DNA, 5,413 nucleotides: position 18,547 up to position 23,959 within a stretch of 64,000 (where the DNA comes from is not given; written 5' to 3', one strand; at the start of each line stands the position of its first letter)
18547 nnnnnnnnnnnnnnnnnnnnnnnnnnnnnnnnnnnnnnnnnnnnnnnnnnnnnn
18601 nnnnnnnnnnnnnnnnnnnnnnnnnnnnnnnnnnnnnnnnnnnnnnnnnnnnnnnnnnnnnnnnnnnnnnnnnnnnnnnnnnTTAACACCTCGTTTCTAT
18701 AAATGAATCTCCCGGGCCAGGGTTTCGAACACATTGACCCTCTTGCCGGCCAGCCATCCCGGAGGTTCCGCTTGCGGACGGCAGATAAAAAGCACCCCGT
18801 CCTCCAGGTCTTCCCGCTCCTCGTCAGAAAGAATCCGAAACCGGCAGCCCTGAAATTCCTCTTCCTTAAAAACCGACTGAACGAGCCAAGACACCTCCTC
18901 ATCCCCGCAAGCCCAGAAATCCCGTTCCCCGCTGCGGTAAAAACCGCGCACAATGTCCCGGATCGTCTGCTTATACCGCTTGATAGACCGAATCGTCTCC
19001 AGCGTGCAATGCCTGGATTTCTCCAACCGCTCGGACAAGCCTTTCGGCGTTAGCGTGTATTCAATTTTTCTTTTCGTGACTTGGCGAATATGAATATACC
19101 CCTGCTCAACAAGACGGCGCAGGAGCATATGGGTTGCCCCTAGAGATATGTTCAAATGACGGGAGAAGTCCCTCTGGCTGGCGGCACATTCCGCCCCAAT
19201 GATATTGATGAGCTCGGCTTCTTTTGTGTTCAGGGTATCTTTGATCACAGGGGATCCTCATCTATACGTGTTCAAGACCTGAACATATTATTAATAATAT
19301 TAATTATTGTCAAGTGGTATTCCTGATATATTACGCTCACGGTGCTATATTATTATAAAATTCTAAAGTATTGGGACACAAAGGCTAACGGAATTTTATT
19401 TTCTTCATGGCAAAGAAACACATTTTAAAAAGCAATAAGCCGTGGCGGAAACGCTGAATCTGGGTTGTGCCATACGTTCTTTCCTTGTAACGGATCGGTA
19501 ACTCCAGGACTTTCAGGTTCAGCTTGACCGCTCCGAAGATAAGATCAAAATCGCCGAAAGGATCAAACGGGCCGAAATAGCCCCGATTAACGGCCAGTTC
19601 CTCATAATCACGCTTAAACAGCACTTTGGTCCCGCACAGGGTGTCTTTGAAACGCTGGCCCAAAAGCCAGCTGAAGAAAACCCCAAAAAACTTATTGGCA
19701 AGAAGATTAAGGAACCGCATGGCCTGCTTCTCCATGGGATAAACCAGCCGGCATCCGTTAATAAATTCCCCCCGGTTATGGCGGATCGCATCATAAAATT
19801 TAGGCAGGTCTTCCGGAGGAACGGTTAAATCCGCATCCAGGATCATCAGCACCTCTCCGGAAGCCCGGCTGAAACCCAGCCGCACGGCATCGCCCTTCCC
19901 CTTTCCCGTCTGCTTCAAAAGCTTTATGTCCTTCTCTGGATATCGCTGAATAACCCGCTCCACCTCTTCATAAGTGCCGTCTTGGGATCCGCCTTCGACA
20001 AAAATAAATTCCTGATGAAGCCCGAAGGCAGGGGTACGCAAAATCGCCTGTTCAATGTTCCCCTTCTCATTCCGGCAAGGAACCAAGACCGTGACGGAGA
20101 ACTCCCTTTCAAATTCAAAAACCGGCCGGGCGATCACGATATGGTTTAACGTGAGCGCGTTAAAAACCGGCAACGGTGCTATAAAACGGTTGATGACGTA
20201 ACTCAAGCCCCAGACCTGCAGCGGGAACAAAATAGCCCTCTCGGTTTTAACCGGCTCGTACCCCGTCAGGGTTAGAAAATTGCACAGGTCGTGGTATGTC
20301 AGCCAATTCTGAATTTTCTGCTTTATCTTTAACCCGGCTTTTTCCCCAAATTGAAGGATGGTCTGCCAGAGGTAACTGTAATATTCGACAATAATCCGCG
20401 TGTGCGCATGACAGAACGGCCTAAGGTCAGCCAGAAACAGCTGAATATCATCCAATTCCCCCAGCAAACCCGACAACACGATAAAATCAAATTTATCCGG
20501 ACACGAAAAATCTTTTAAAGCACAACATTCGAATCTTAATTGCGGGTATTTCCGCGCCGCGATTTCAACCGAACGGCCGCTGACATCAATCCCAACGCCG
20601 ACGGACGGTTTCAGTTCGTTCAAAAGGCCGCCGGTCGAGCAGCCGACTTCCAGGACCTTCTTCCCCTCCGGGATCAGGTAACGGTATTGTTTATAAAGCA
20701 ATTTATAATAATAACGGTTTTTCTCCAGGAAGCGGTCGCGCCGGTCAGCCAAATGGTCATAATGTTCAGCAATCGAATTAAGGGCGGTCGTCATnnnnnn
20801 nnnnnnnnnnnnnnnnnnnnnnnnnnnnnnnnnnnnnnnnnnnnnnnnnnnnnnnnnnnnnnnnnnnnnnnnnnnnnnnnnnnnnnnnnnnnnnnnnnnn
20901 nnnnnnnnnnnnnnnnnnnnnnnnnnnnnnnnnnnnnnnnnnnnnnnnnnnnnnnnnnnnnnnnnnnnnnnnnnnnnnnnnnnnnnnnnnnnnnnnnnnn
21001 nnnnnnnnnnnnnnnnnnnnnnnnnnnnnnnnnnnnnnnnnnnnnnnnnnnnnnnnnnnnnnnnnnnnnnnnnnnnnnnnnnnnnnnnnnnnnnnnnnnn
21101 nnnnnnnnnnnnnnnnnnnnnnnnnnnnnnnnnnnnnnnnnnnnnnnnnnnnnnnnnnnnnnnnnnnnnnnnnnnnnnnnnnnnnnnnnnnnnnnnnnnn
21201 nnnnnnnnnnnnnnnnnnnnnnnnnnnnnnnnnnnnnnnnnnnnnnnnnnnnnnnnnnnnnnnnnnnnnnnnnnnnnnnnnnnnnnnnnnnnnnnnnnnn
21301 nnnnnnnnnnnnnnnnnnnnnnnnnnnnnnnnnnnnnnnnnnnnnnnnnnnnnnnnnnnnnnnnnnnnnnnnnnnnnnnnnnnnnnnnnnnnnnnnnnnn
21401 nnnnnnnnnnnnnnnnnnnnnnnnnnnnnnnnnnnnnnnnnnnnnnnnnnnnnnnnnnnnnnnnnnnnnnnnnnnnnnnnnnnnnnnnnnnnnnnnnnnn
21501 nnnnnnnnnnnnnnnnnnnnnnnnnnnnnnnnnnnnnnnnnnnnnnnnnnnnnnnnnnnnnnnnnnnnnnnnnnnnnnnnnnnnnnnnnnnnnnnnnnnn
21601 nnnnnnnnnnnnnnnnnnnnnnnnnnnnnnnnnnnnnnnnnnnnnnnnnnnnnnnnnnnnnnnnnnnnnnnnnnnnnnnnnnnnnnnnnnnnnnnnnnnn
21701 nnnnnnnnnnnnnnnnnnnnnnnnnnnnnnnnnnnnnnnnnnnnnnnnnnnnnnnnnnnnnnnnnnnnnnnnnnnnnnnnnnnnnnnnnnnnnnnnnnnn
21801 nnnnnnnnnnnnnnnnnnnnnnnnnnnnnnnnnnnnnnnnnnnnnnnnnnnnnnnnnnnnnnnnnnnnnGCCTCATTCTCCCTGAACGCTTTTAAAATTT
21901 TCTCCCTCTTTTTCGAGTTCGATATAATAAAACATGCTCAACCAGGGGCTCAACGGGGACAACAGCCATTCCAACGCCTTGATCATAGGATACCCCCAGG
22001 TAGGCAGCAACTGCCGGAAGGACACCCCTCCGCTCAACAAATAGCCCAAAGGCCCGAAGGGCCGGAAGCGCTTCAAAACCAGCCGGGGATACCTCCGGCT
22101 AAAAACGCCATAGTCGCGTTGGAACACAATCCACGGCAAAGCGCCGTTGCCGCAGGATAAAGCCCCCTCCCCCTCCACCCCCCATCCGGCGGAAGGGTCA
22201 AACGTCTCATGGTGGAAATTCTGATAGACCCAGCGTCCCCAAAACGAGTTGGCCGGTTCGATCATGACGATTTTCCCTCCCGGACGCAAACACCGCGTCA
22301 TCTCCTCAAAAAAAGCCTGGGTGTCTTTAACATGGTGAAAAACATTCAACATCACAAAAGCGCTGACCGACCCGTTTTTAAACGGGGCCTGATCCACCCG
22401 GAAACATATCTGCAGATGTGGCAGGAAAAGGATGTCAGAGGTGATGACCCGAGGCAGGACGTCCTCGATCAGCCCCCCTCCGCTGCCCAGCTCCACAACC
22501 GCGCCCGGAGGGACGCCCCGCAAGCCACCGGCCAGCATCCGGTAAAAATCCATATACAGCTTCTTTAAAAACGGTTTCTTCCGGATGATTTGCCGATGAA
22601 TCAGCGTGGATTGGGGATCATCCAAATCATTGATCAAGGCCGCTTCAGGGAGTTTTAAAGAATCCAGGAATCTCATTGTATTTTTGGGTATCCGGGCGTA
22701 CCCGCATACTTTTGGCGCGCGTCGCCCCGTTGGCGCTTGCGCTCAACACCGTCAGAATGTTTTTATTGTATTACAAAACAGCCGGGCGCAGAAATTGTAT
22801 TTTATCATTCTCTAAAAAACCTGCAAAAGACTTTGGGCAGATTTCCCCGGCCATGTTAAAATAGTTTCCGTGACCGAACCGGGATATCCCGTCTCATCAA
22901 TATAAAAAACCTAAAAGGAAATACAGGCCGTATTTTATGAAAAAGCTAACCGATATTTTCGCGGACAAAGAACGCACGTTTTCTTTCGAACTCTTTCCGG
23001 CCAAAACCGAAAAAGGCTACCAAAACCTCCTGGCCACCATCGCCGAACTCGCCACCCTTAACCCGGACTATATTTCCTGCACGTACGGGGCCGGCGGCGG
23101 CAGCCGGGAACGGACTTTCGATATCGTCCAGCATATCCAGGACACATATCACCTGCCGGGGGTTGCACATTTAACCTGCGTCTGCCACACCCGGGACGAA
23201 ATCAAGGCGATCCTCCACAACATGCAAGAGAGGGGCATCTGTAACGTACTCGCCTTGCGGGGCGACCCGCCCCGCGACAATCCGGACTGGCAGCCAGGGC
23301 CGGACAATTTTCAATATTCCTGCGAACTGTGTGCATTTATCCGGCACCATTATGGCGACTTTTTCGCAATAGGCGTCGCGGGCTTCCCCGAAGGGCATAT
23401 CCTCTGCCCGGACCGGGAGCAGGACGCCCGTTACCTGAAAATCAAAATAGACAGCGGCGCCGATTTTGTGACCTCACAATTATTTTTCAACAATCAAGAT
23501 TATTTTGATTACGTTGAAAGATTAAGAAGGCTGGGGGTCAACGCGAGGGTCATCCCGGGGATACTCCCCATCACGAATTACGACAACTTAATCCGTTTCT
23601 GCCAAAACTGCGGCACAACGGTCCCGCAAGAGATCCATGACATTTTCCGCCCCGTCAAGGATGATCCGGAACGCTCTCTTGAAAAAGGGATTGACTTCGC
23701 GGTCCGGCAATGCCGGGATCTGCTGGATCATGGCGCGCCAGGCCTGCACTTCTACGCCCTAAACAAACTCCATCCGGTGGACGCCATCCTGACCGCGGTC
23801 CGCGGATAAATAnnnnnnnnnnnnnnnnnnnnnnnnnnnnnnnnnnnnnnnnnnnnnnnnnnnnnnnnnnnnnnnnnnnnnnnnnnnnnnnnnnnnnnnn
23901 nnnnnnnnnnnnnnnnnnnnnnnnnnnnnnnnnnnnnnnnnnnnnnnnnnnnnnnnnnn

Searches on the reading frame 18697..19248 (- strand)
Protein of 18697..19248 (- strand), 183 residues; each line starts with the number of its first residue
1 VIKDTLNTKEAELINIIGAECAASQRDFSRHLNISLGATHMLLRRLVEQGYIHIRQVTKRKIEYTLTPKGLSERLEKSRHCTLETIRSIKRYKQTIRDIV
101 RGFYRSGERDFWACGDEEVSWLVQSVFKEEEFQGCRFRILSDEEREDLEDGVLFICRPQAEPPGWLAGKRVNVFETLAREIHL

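Call 7: search_protein_families(library=pfam, proteins=[window:18697-19248:-], max_evalue=0.001)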
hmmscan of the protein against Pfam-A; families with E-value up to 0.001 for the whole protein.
window:18697-19248:- (183 aa): 3 families
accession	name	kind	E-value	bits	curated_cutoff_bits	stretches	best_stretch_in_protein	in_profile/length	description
PF13412.12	HTH_24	-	2.8e-06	27.2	21.9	1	10-52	5-47/48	Winged helix-turn-helix DNA-binding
PF12802.13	MarR_2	-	1.6e-05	25.4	27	1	9-54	6-52/61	MarR family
PF13463.12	HTH_27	-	0.00019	22.1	22.2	1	6-70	1-68/68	Winged helix DNA-binding domain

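Call 50: search_protein_families(library=ncbifam, proteins=[window:18697-19248:-], max_evalue=1e-8)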
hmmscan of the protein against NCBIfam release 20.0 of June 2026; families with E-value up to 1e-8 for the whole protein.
window:18697-19248:- (183 aa): 1 family
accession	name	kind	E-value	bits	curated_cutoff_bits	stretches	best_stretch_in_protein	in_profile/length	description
TIGR04176.1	MarR_EPS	equivalog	4e-11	42.9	88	1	11-96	7-96/105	MarR family EPS-associated transcriptional regulator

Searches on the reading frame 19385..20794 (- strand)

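Call 8: search_protein_families(library=pfam, proteins=[window:19385-20794:-], max_evalue=0.001)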
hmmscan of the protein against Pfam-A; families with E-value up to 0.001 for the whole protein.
window:19385-20794:- (469 aa): 9 families
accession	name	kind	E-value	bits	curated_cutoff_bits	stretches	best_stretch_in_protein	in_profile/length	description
PF00535.33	Glycos_transf_2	-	2e-21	77.1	23.3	1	235-364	1-130/168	Glycosyl transferase family 2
PF13489.12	Methyltransf_23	-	2.6e-10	40.7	27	1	28-183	7-163/164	Methyltransferase domain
PF10111.15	Glyco_tranf_2_2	-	2e-09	37.8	27.3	1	235-354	1-123/276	Glycosyltransferase like family 2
PF13649.12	Methyltransf_25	-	3.8e-09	37.6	27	1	47-121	1-86/97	Methyltransferase domain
PF08242.18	Methyltransf_12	-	9.6e-09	36.3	30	1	48-126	1-90/98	Methyltransferase domain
PF08241.18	Methyltransf_11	-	3.9e-06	27.8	21.2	1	48-124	1-83/95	Methyltransferase domain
PF13641.12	Glyco_tranf_2_3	-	5.5e-06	27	27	1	234-396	3-169/230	Glycosyltransferase like family 2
PF13847.12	Methyltransf_31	-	6.2e-06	26.4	27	1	43-141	3-114/145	Methyltransferase domain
PF01728.25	FtsJ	-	0.00064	20.1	24.1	0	26-146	3-121/181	FtsJ-like methyltransferase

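Call 50: search_protein_families(library=ncbifam, proteins=[window:19385-20794:-], max_evalue=1e-8)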
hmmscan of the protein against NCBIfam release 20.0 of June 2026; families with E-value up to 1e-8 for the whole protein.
window:19385-20794:- (469 aa): 6 families
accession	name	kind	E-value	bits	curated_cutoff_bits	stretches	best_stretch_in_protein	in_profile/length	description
TIGR04182.1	glyco_TIGR04182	equivalog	2.6e-26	92.7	325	1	234-460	2-215/293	S-layer glycoprotein N-glycosyltransferase AglJ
NF041391.1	DPhHxTase_Halo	equivalog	1.9e-13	49.9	375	1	269-453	32-199/213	dolichyl-phosphate hexose transferase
TIGR03937.1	PgaC_IcaA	equivalog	5.1e-11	42.2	422.3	1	229-325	42-138/407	poly-beta-1,6-N-acetyl-D-glucosamine synthase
TIGR04283.1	glyco_like_mftF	equivalog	3.7e-10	39.8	182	1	235-342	2-101/221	TIGR04283 family arsenosugar biosynthesis glycosyltransferase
NF007986.1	PRK10714.1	equivalog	5.7e-10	38.7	529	1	233-337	7-115/316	undecaprenyl-phosphate 4-deoxy-4-formamido-L-arabinose transferase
NF047588.1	GlcsyltransPgfSStrep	equivalog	6.9e-09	35.3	500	0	235-393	4-160/308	glycosyltransferase PgfS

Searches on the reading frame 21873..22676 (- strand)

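Call 8: search_protein_families(library=pfam, proteins=[window:21873-22676:-], max_evalue=0.001)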
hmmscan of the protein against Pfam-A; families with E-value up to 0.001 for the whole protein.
window:21873-22676:- (267 aa): 4 families
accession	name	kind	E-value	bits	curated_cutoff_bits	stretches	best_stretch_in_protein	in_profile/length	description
PF08241.18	Methyltransf_11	-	2.2e-10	41.5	21.2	1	90-138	47-95/95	Methyltransferase domain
PF13489.12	Methyltransf_23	-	6.2e-08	33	27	1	55-149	21-128/164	Methyltransferase domain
PF08242.18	Methyltransf_12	-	5.7e-06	27.4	30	1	99-136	64-98/98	Methyltransferase domain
PF13649.12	Methyltransf_25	-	6.5e-06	27.2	27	1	93-134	54-97/97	Methyltransferase domain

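Call 50: search_protein_families(library=ncbifam, proteins=[window:21873-22676:-], max_evalue=1e-8)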
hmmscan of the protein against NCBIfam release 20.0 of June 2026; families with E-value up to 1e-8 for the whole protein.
window:21873-22676:- (267 aa): 0 families

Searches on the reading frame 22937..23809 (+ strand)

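Call 8: search_protein_families(library=pfam, proteins=[window:22937-23809:+], max_evalue=0.001)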
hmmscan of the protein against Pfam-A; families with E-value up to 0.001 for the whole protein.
window:22937-23809:+ (290 aa): 1 family
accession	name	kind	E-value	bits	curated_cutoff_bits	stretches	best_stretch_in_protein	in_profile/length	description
PF02219.23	MTHFR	-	6.1e-91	305.2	24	1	4-287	2-285/287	Methylenetetrahydrofolate reductase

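Call 50: search_protein_families(library=ncbifam, proteins=[window:22937-23809:+], max_evalue=1e-8)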
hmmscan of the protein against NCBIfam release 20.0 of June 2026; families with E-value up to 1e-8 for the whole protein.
window:22937-23809:+ (290 aa): 4 families
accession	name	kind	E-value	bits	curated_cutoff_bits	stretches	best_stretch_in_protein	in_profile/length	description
TIGR00676.1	fadh2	equivalog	1.6e-92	309.8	293.7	1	15-288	1-274/275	methylenetetrahydrofolate reductase [NAD(P)H]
TIGR00677.1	fadh2_euk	equivalog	8.1e-84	281.3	310.05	1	14-286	1-273/281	methylenetetrahydrofolate reductase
NF006950.0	PRK09432.1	equivalog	1.2e-52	179.1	382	1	14-279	24-281/296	methylenetetrahydrofolate reductase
NF006396.0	PRK08645.1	equivalog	3.9e-16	58.3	453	0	160-257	476-571/611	bifunctional homocysteine S-methyltransferase/methylenetetrahydrofolate reductase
